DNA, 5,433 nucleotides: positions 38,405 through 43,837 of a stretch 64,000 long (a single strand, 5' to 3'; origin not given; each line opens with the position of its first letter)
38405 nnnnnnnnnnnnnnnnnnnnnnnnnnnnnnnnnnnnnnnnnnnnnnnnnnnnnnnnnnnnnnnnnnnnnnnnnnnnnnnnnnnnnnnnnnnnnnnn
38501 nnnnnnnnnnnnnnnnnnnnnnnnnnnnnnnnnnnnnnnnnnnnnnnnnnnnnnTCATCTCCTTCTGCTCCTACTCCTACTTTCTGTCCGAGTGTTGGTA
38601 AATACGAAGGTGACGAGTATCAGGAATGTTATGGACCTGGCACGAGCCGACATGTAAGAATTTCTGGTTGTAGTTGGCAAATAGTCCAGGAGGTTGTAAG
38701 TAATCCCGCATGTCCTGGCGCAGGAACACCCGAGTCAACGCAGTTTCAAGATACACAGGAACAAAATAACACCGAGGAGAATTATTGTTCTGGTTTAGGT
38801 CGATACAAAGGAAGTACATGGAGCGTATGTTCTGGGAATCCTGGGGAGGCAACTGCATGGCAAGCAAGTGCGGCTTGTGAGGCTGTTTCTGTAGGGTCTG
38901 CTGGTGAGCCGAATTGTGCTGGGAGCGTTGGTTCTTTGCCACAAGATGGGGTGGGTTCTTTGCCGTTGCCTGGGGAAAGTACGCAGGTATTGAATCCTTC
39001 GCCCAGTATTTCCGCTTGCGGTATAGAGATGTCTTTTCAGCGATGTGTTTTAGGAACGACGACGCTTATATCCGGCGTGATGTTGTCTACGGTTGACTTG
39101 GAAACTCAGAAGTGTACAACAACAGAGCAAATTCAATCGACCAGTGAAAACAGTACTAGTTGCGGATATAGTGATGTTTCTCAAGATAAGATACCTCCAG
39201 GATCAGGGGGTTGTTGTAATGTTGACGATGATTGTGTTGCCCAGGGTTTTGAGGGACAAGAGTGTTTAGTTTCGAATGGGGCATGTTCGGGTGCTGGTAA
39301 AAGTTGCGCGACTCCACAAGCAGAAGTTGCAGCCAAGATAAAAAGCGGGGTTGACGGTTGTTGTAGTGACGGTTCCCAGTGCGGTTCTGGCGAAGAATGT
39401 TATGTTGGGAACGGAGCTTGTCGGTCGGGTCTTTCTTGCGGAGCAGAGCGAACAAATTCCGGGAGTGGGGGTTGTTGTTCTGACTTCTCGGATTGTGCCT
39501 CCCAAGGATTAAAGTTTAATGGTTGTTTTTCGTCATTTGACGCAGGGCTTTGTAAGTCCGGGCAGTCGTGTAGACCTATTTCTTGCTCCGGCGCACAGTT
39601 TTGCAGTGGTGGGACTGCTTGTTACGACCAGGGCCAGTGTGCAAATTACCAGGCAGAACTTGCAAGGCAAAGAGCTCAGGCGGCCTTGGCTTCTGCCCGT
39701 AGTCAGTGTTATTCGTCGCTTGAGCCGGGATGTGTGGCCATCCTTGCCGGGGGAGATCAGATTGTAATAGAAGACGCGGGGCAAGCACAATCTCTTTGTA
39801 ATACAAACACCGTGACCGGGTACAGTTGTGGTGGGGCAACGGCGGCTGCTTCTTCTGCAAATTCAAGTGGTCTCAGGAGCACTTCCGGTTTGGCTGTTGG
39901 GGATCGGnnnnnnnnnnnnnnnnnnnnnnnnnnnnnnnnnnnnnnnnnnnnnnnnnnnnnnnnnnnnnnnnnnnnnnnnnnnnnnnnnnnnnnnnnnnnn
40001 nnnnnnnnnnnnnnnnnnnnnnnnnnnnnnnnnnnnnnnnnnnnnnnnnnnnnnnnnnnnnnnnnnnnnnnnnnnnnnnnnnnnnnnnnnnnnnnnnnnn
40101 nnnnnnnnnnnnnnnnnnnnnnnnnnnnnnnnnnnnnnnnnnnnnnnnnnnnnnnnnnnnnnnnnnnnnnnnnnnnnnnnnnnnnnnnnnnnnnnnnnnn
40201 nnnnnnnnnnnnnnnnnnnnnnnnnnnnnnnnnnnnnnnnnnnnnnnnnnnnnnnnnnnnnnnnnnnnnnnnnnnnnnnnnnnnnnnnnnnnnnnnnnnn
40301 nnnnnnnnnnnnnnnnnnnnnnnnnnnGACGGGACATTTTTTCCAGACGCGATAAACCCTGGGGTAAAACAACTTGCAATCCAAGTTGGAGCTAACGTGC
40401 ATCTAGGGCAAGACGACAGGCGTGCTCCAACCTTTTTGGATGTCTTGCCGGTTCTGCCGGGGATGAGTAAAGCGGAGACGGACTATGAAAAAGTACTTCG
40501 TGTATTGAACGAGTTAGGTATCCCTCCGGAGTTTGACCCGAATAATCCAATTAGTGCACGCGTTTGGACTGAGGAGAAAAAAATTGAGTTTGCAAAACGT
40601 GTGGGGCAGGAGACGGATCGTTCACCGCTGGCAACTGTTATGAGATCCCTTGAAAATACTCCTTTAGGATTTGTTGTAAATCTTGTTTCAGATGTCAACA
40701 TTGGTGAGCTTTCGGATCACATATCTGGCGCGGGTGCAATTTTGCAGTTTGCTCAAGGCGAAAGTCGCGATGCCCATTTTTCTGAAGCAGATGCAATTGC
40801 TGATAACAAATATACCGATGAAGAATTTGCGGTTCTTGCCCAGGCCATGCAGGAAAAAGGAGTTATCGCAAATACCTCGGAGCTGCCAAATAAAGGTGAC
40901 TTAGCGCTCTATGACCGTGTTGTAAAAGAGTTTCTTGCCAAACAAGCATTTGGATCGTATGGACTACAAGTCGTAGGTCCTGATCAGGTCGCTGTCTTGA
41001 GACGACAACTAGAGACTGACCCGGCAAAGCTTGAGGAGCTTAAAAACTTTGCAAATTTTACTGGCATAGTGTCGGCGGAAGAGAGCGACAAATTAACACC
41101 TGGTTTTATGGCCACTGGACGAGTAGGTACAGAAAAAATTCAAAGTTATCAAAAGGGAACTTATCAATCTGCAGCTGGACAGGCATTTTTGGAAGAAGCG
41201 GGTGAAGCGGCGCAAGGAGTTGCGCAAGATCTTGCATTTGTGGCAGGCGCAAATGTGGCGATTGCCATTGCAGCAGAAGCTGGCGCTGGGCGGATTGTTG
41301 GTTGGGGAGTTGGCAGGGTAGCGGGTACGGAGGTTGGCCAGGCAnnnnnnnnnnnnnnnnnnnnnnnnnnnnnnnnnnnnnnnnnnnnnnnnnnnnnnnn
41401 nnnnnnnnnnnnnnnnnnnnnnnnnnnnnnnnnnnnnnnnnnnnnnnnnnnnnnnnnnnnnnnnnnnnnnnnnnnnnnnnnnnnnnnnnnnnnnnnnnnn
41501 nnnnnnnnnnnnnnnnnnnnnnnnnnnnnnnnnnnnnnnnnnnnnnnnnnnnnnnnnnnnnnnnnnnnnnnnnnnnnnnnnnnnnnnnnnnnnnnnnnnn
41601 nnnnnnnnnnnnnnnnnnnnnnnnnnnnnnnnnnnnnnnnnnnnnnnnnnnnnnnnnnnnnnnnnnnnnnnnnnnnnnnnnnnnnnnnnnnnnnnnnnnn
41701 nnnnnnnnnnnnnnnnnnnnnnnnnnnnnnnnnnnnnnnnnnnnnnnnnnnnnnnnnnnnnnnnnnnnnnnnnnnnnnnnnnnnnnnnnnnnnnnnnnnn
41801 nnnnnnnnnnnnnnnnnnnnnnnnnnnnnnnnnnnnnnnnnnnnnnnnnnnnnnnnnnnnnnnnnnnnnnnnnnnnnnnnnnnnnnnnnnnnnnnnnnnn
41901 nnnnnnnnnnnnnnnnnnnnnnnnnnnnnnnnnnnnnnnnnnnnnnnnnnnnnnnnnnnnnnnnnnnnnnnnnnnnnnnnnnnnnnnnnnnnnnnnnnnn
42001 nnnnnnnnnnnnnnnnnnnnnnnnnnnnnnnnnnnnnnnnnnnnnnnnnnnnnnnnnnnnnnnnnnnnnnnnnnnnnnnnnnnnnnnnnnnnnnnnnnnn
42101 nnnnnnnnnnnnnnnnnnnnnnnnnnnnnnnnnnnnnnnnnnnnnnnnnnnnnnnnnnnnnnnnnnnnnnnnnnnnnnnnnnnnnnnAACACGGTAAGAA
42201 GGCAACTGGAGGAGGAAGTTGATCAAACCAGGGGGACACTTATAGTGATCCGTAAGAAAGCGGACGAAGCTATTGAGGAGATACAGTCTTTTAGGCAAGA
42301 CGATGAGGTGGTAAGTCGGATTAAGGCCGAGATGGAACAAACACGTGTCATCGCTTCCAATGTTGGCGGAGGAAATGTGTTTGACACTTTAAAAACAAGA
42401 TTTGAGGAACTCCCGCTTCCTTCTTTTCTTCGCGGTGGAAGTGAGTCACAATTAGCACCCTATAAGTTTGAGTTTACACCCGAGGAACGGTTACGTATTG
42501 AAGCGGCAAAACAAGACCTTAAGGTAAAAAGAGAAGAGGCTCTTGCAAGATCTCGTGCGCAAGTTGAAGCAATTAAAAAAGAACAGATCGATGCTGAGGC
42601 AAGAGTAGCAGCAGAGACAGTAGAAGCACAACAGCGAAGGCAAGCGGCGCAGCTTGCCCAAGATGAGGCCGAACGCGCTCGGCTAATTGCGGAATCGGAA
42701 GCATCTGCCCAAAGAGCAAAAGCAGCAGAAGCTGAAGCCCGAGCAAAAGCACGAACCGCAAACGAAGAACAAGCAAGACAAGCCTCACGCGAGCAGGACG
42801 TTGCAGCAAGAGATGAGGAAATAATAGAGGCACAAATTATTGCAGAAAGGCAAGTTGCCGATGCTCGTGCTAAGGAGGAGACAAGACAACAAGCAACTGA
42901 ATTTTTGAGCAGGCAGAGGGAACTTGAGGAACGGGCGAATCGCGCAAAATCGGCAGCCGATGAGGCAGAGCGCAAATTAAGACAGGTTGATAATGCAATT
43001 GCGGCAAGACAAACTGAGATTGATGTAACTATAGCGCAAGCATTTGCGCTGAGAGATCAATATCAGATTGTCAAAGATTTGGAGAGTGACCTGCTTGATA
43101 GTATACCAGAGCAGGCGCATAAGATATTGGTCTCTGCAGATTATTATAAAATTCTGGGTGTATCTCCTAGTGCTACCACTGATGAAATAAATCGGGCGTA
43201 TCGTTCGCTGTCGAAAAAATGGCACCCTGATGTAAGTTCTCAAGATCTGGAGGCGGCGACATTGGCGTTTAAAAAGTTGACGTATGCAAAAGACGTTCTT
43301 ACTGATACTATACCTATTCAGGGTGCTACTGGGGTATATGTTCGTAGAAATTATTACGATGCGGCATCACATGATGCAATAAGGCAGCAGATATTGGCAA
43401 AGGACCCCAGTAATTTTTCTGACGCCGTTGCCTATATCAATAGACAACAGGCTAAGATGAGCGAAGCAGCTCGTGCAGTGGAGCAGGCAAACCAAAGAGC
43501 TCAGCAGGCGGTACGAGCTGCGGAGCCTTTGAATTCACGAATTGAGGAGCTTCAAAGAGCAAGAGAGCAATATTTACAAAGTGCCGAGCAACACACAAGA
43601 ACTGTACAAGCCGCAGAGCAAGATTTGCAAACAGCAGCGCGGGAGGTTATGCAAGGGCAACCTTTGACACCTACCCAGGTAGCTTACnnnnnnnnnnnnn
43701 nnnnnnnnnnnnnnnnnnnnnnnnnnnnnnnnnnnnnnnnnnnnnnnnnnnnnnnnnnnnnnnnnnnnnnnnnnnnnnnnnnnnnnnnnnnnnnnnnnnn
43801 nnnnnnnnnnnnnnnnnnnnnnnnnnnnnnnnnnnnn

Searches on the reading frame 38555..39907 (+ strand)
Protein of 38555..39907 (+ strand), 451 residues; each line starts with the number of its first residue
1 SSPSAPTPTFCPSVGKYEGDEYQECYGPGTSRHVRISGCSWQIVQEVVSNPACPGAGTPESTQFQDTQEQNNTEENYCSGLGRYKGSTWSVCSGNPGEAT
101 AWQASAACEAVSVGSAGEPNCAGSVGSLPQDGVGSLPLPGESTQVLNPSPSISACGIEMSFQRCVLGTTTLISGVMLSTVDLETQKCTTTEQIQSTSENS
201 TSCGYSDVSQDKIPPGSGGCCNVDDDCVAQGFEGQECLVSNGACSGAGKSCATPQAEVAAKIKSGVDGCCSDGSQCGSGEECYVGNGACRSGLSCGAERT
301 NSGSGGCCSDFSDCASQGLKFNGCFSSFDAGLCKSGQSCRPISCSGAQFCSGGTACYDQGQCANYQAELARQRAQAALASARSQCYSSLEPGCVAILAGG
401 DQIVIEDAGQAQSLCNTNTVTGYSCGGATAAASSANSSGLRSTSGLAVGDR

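Call 68: find_related_loci(query=A4, collection=genome_contigs, flank=10000)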
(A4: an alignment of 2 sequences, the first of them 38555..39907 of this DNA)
Query A4 (451 aa) in genome_contigs; peptide patterns used: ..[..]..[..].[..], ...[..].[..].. (x = any residue, [..] = any of these).
56 stretches matched a pattern, but none encodes a relative of the query by tblastn (E <= 1e-3).

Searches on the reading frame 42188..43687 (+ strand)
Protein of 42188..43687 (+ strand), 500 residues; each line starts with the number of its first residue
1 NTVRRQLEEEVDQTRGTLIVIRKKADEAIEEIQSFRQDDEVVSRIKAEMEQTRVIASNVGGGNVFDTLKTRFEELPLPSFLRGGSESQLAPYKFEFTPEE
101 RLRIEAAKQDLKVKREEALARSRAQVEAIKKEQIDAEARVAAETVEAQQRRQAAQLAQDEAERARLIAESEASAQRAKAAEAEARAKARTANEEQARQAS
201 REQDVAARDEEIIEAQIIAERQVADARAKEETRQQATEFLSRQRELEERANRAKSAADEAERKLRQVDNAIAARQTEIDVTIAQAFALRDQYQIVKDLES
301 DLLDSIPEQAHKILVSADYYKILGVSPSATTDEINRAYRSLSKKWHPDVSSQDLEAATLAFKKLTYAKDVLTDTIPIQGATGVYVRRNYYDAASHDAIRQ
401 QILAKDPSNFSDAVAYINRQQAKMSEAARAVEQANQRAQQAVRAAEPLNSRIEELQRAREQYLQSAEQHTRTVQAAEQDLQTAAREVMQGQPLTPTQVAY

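Call 18: search_protein_families(library=pfam, proteins=[window:42188-43687:+], max_evalue=0.05)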
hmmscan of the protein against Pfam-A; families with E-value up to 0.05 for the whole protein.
window:42188-43687:+ (500 aa): 2 families
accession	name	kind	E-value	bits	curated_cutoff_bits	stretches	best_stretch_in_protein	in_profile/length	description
PF00226.36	DnaJ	-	2.4e-17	63.2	27.8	1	318-373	1-55/63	DnaJ domain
PF02226.22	Pico_P1A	-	0.0066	16.9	21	1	379-415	21-57/68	Picornavirus coat protein (VP4)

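Call 37: search_protein_families(library=phrogs, proteins=[window:42188-43687:+], max_evalue=0.01)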
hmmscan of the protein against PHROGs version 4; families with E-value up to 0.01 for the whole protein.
window:42188-43687:+ (500 aa): 4 families
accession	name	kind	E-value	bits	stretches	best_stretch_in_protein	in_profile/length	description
phrog_14336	-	unknown function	3.7e-13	50.5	1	316-374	3-59/363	-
phrog_2778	-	unknown function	1.8e-06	28.9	1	317-351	35-69/239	-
phrog_31004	-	unknown function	0.00019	22.7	1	320-367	4-50/156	-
phrog_9757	-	unknown function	0.004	15.4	1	411-475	923-986/2141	-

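Call 79: search_protein_families(library=ncbifam, proteins=[window:42188-43687:+], max_evalue=0.01)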
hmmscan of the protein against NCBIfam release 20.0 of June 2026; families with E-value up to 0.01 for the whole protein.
window:42188-43687:+ (500 aa): 13 families
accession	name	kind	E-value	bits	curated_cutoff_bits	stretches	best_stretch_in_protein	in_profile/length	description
TIGR02349.1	DnaJ_bact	equivalog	2.1e-16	60.3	377.2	1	318-429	1-101/354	molecular chaperone DnaJ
NF010871.0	PRK14278.1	equivalog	9.6e-13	47.7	502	1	316-374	2-58/378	molecular chaperone DnaJ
NF008035.0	PRK10767.1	subfamily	2.7e-12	46.5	338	1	317-418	4-96/374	molecular chaperone DnaJ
NF010872.0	PRK14279.1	equivalog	5e-12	45.6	556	1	314-374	6-65/394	molecular chaperone DnaJ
NF010892.0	PRK14299.1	equivalog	2e-10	40.4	392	1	317-374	4-59/291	chaperone protein DnaJ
NF007618.0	PRK10266.1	equivalog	3.8e-10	39.7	403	1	317-430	4-114/306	curved DNA-binding protein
NF010885.0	PRK14292.1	equivalog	4.5e-10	39.1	585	1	317-374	2-57/371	chaperone protein DnaJ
NF037946.1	terminal_TopJ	equivalog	6.9e-10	38.1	300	1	318-373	6-59/810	terminal organelle assembly protein TopJ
NF010874.0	PRK14281.1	equivalog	1e-09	38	619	1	317-373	3-58/397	chaperone protein DnaJ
NF010894.0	PRK14301.1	equivalog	2e-09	37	548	1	316-374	3-60/373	chaperone protein DnaJ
TIGR03835.1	termin_org_DnaJ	equivalog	4.8e-09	35.2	512.25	1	318-373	3-56/871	terminal organelle assembly protein TopJ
NF050028.1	CldAdptActJ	equivalog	1.5e-08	35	150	1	318-374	3-63/93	cold adaptation protein ActJcold adaptation protein ActJ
NF006948.0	PRK09430.1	equivalog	2.3e-05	24.1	162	1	309-348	192-231/267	co-chaperone DjlA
